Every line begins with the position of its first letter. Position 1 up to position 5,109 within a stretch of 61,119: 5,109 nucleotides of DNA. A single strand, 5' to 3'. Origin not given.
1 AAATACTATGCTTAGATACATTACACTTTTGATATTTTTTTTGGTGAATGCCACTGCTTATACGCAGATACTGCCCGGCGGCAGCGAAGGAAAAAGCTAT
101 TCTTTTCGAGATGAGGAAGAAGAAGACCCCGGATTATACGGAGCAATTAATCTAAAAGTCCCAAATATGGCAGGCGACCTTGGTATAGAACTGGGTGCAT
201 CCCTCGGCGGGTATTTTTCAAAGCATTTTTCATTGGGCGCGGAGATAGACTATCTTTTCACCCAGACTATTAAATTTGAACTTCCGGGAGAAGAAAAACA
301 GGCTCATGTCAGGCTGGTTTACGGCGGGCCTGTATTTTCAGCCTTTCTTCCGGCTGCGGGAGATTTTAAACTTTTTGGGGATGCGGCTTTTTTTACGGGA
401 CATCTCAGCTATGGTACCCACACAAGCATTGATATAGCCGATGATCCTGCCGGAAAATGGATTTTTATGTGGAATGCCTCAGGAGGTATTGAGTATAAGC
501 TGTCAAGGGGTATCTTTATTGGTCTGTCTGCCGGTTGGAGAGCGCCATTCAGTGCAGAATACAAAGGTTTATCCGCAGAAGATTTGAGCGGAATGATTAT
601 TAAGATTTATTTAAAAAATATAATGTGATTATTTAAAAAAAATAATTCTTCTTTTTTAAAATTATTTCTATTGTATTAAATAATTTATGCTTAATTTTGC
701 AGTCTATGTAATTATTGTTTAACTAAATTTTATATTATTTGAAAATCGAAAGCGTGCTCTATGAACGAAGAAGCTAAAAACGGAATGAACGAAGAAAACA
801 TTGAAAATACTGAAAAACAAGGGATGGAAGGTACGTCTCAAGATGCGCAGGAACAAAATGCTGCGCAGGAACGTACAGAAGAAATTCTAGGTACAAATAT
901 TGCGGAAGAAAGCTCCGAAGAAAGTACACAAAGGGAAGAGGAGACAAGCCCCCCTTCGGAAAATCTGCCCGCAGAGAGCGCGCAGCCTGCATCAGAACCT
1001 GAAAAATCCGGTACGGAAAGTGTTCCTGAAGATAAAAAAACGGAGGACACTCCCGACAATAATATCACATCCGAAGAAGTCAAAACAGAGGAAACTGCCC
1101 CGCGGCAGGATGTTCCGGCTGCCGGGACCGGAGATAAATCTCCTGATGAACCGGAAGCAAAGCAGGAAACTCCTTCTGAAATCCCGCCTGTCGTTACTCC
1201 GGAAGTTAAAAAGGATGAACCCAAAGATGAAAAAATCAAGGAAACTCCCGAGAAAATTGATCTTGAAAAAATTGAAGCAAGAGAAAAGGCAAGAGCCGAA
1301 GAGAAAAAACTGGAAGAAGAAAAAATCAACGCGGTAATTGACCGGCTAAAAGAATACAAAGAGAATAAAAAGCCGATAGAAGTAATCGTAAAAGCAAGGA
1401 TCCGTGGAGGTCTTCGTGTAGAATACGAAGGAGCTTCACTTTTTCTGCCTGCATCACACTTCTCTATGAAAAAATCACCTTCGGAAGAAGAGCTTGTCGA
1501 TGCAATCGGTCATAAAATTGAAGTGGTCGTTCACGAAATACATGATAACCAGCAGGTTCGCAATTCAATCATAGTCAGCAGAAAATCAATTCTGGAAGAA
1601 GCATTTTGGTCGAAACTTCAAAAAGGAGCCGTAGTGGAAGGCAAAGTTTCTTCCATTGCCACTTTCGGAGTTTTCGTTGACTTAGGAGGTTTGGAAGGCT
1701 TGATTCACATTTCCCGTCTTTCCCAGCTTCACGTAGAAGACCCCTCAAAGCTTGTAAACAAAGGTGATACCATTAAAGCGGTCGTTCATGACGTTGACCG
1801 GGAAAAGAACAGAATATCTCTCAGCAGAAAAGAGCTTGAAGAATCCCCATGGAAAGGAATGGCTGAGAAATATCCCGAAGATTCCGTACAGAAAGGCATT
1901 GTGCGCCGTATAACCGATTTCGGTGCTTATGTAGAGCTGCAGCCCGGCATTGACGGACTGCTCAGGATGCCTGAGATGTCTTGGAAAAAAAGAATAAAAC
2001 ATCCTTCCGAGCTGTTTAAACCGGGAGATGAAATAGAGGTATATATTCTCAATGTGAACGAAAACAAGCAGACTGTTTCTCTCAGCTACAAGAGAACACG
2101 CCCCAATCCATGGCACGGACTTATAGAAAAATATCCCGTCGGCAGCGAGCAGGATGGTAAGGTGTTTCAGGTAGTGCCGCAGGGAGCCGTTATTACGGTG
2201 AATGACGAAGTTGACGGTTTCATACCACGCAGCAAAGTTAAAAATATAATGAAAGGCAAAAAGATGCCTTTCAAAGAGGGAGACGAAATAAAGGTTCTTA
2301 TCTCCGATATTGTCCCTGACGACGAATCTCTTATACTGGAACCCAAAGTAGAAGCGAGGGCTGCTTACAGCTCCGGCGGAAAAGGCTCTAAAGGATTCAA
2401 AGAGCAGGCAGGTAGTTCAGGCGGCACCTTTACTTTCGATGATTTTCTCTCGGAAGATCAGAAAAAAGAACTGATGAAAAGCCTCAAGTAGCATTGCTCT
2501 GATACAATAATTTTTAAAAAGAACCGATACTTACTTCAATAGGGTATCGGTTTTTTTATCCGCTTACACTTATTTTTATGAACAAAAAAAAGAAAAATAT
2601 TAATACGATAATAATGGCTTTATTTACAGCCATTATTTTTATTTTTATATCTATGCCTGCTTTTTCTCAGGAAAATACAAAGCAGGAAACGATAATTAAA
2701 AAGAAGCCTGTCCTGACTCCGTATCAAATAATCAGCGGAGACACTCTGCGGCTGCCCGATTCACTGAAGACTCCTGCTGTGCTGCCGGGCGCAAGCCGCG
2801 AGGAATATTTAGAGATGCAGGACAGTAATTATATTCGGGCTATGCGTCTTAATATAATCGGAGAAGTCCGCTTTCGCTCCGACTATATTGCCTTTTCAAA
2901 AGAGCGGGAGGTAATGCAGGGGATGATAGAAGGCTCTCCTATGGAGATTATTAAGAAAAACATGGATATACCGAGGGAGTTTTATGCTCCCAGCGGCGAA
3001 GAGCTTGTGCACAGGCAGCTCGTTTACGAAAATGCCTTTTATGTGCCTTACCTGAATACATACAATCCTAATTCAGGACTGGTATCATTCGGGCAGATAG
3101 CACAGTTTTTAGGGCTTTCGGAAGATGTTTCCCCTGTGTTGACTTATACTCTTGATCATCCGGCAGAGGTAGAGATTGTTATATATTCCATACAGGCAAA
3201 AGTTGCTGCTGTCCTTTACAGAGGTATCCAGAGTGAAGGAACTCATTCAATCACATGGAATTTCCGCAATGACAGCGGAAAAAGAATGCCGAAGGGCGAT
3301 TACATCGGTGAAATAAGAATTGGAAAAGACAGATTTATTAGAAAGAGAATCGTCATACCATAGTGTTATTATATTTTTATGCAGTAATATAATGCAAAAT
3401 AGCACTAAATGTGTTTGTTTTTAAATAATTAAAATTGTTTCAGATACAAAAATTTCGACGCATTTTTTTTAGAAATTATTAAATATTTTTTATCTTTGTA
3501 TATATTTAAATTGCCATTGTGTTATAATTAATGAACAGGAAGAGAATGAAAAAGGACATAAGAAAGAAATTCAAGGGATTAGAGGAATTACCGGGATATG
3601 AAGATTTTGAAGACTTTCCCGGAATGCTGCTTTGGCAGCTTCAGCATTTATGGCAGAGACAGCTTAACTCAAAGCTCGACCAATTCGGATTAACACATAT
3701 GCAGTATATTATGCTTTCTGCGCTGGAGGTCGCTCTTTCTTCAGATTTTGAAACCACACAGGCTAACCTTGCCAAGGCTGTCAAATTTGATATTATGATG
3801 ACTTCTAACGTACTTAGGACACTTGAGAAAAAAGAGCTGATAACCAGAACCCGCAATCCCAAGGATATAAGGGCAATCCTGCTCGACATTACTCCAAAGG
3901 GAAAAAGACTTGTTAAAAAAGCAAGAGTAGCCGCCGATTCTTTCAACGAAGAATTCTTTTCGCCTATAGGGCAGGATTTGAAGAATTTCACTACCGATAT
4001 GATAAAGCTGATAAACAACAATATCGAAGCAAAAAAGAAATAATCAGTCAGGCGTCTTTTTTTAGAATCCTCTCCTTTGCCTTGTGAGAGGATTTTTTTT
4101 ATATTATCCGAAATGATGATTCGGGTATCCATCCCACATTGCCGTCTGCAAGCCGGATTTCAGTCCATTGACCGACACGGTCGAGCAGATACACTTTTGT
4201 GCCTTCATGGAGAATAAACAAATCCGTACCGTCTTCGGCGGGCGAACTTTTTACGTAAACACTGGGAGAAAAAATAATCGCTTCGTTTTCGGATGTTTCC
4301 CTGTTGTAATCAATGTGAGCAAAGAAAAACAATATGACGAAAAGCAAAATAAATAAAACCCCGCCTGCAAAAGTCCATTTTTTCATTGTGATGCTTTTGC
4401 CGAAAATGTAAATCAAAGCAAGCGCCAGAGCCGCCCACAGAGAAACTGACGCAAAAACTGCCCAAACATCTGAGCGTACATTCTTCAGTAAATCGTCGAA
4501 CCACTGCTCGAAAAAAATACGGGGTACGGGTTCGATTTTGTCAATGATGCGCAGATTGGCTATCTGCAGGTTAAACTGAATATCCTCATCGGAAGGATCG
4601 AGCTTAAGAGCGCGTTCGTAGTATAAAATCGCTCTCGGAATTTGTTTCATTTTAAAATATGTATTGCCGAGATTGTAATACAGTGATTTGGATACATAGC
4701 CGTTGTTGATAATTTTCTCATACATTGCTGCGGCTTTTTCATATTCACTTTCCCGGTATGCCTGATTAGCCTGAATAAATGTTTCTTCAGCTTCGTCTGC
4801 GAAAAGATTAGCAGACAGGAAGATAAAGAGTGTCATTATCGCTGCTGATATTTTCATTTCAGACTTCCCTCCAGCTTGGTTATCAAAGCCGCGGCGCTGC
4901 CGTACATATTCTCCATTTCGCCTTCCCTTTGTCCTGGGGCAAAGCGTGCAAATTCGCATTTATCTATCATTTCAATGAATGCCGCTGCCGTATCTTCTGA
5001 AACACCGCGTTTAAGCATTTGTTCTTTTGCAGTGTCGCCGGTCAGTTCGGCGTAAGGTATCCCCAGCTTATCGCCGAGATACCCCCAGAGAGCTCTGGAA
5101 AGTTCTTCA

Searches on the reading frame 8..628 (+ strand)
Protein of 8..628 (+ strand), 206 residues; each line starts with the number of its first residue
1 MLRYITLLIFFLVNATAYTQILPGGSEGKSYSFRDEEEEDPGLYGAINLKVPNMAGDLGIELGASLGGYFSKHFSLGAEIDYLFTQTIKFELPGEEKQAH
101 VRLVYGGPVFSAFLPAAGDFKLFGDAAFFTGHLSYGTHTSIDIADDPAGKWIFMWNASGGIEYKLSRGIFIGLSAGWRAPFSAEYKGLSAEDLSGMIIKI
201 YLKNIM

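Call 19: search_protein_families(library=pfam, max_evalue=0.0001, proteins=[window:8-628:+])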
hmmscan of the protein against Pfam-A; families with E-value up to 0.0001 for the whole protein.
window:8-628:+ (206 aa): 0 families

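Call 99: search_protein_families(library=padloc, max_evalue=0.001, proteins=[window:8-628:+])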
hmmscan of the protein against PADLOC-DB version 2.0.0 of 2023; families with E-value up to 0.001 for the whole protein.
window:8-628:+ (206 aa): 0 families
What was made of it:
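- Tried and rejected: No hits (call 99).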

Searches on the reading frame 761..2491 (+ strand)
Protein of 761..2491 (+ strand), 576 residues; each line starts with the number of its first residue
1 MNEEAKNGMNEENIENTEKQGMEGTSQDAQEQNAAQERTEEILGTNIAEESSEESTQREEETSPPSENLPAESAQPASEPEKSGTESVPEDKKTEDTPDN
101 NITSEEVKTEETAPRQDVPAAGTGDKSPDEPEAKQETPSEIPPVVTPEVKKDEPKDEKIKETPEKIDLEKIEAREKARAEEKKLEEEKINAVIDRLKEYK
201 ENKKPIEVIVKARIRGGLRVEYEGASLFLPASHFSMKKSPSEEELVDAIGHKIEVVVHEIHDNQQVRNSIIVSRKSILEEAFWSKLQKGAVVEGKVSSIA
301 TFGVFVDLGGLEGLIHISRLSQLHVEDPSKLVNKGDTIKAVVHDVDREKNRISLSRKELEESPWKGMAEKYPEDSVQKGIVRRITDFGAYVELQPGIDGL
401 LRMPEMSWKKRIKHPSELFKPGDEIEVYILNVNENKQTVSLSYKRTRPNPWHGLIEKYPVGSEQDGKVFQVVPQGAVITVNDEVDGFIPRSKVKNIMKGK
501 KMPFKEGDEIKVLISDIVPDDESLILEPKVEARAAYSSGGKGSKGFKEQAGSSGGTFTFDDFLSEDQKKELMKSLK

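Call 19: search_protein_families(library=pfam, max_evalue=0.0001, proteins=[window:761-2491:+])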
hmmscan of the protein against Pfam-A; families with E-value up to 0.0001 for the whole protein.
window:761-2491:+ (576 aa): 4 families
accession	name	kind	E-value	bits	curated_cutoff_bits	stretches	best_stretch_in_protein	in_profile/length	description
PF00575.29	S1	-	4.2e-55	184.5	22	4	285-357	1-74/74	S1 RNA binding domain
PF23459.1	S1_RRP5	-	3.9e-20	72.6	27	2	373-442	3-71/72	RRP5 S1 domain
PF21710.3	Spt6_S1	-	2.2e-07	31.5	27.5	0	381-444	24-87/91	Spt6, S1/OB domain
PF17092.11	PCB_OB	-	4.1e-05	24.8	27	0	370-427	28-95/111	Penicillin-binding protein OB-like domain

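Call 26: find_encoding_contigs(protein=window:761-2491:+, flank=10000, max_places=5)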
Protein window:761-2491:+ (576 aa): 2 contigs read that carry it; 2 places shown.
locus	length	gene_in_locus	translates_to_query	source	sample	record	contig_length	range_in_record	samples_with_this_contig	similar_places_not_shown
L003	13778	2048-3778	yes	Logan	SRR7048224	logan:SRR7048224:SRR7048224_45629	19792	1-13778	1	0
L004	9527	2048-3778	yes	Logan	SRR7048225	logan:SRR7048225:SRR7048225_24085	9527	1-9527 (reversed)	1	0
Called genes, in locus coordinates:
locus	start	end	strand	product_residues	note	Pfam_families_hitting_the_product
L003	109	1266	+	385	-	PF00072:Response_reg, PF00512:HisKA, PF02518:HATPase_c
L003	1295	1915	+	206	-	-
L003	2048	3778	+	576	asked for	PF00575:S1, PF21710:Spt6_S1 (faint), PF23459:S1_RRP5 (weak), PF00575:S1, PF23459:S1_RRP5, PF00575:S1 (weak)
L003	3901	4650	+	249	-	PF13860:FlgD_ig (weak)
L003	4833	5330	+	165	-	PF22381:Staph_reg_Sar_Rot, PF01047:MarR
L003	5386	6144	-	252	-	PF13424:TPR_12 (faint), PF13428:TPR_14 (faint), PF13432:TPR_16 (weak), PF00515:TPR_1, PF07719:TPR_2, PF13181:TPR_8 (weak), PF13414:TPR_11 (weak), PF08239:SH3_3 (weak)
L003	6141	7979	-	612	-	PF13584:BatD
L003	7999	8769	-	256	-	-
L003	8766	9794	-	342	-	PF07584:BatA (weak), PF00092:VWA, PF13519:VWA_2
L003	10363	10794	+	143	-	PF00825:Ribonuclease_P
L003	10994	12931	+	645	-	PF14849:YidC_periplas, PF02096:60KD_IMP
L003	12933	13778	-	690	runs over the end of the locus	PF18962:Por_Secre_tail (weak)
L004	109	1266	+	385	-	PF00072:Response_reg, PF00512:HisKA, PF02518:HATPase_c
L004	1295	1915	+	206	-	-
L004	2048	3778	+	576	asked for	PF00575:S1, PF21710:Spt6_S1 (faint), PF23459:S1_RRP5 (weak), PF00575:S1, PF23459:S1_RRP5, PF00575:S1 (weak)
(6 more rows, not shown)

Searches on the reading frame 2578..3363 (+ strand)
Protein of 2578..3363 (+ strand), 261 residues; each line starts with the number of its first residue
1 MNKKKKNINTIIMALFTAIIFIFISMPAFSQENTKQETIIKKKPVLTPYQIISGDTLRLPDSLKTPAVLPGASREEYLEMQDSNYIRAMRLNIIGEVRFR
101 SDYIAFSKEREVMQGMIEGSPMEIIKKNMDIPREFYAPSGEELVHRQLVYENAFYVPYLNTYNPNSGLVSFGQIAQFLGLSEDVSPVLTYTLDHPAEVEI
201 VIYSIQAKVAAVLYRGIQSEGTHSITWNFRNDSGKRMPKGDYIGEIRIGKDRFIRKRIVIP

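Call 19: search_protein_families(library=pfam, max_evalue=0.0001, proteins=[window:2578-3363:+])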
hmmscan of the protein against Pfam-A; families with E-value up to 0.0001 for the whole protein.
window:2578-3363:+ (261 aa): 1 family
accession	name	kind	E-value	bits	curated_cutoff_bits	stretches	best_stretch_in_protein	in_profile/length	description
PF13860.13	FlgD_ig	-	1.7e-06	28.4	27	1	188-242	14-69/79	FlgD Ig-like domain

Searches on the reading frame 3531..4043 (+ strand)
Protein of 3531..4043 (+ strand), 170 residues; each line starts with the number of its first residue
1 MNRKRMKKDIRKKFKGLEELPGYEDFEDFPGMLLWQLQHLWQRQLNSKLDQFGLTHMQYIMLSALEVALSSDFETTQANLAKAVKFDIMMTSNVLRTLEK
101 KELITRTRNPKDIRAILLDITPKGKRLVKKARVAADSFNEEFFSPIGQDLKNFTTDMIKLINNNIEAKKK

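Call 19: search_protein_families(library=pfam, max_evalue=0.0001, proteins=[window:3531-4043:+])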
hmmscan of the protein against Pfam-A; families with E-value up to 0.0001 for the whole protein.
window:3531-4043:+ (170 aa): 3 families
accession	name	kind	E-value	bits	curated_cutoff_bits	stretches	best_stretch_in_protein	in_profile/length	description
PF01047.28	MarR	-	2.3e-09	37.4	24.6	1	75-115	18-58/59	MarR family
PF22381.2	Staph_reg_Sar_Rot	-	2e-07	31.4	27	1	47-129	5-83/85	Transcriptional regulator SarA/Rot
PF13463.12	HTH_27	-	2.1e-05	25.2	22.2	1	76-124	20-68/68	Winged helix DNA-binding domain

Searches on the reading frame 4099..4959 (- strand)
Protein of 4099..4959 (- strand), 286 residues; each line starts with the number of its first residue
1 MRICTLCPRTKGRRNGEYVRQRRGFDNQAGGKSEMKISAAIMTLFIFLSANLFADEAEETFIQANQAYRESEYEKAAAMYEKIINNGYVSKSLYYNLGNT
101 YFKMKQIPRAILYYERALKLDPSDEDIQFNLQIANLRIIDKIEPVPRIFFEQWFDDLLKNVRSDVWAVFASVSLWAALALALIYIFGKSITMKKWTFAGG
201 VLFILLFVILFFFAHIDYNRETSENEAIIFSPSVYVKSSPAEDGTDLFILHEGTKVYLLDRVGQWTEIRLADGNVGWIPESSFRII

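Call 19: search_protein_families(library=pfam, max_evalue=0.0001, proteins=[window:4099-4959:-])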
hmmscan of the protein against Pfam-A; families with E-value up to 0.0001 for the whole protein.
window:4099-4959:- (286 aa): 11 families
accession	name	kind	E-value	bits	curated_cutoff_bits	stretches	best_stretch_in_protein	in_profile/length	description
PF00515.34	TPR_1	-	2e-12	46.8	27.8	1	93-124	3-34/34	Tetratricopeptide repeat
PF07719.23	TPR_2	-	1.1e-08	35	27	1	93-124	3-34/34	Tetratricopeptide repeat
PF13181.12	TPR_8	-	4.1e-07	30.1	25.7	1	93-123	3-33/34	Tetratricopeptide repeat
PF13414.12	TPR_11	-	6e-07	29.5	26.8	1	98-131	1-34/42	TPR repeat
PF13432.12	TPR_16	-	4.6e-06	27.4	32.7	1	63-124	3-64/65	Tetratricopeptide repeat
PF08239.17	SH3_3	-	7.3e-06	26.5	27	1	233-280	2-50/54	Bacterial SH3 domain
PF13424.12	TPR_12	-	1.2e-05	25.8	30.1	1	72-121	25-75/77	Tetratricopeptide repeat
PF13428.12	TPR_14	-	4e-05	24.3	23.5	0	93-131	3-41/44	Tetratricopeptide repeat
PF18348.7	SH3_16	-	6.8e-05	23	25.8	0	252-282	17-48/49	Bacterial dipeptidyl-peptidase Sh3 domain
PF13174.12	TPR_6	-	6.9e-05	23.7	26.3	0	94-123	3-32/33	Tetratricopeptide repeat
PF13431.12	TPR_17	-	7.9e-05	23.1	24.4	0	92-111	14-33/34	Tetratricopeptide repeat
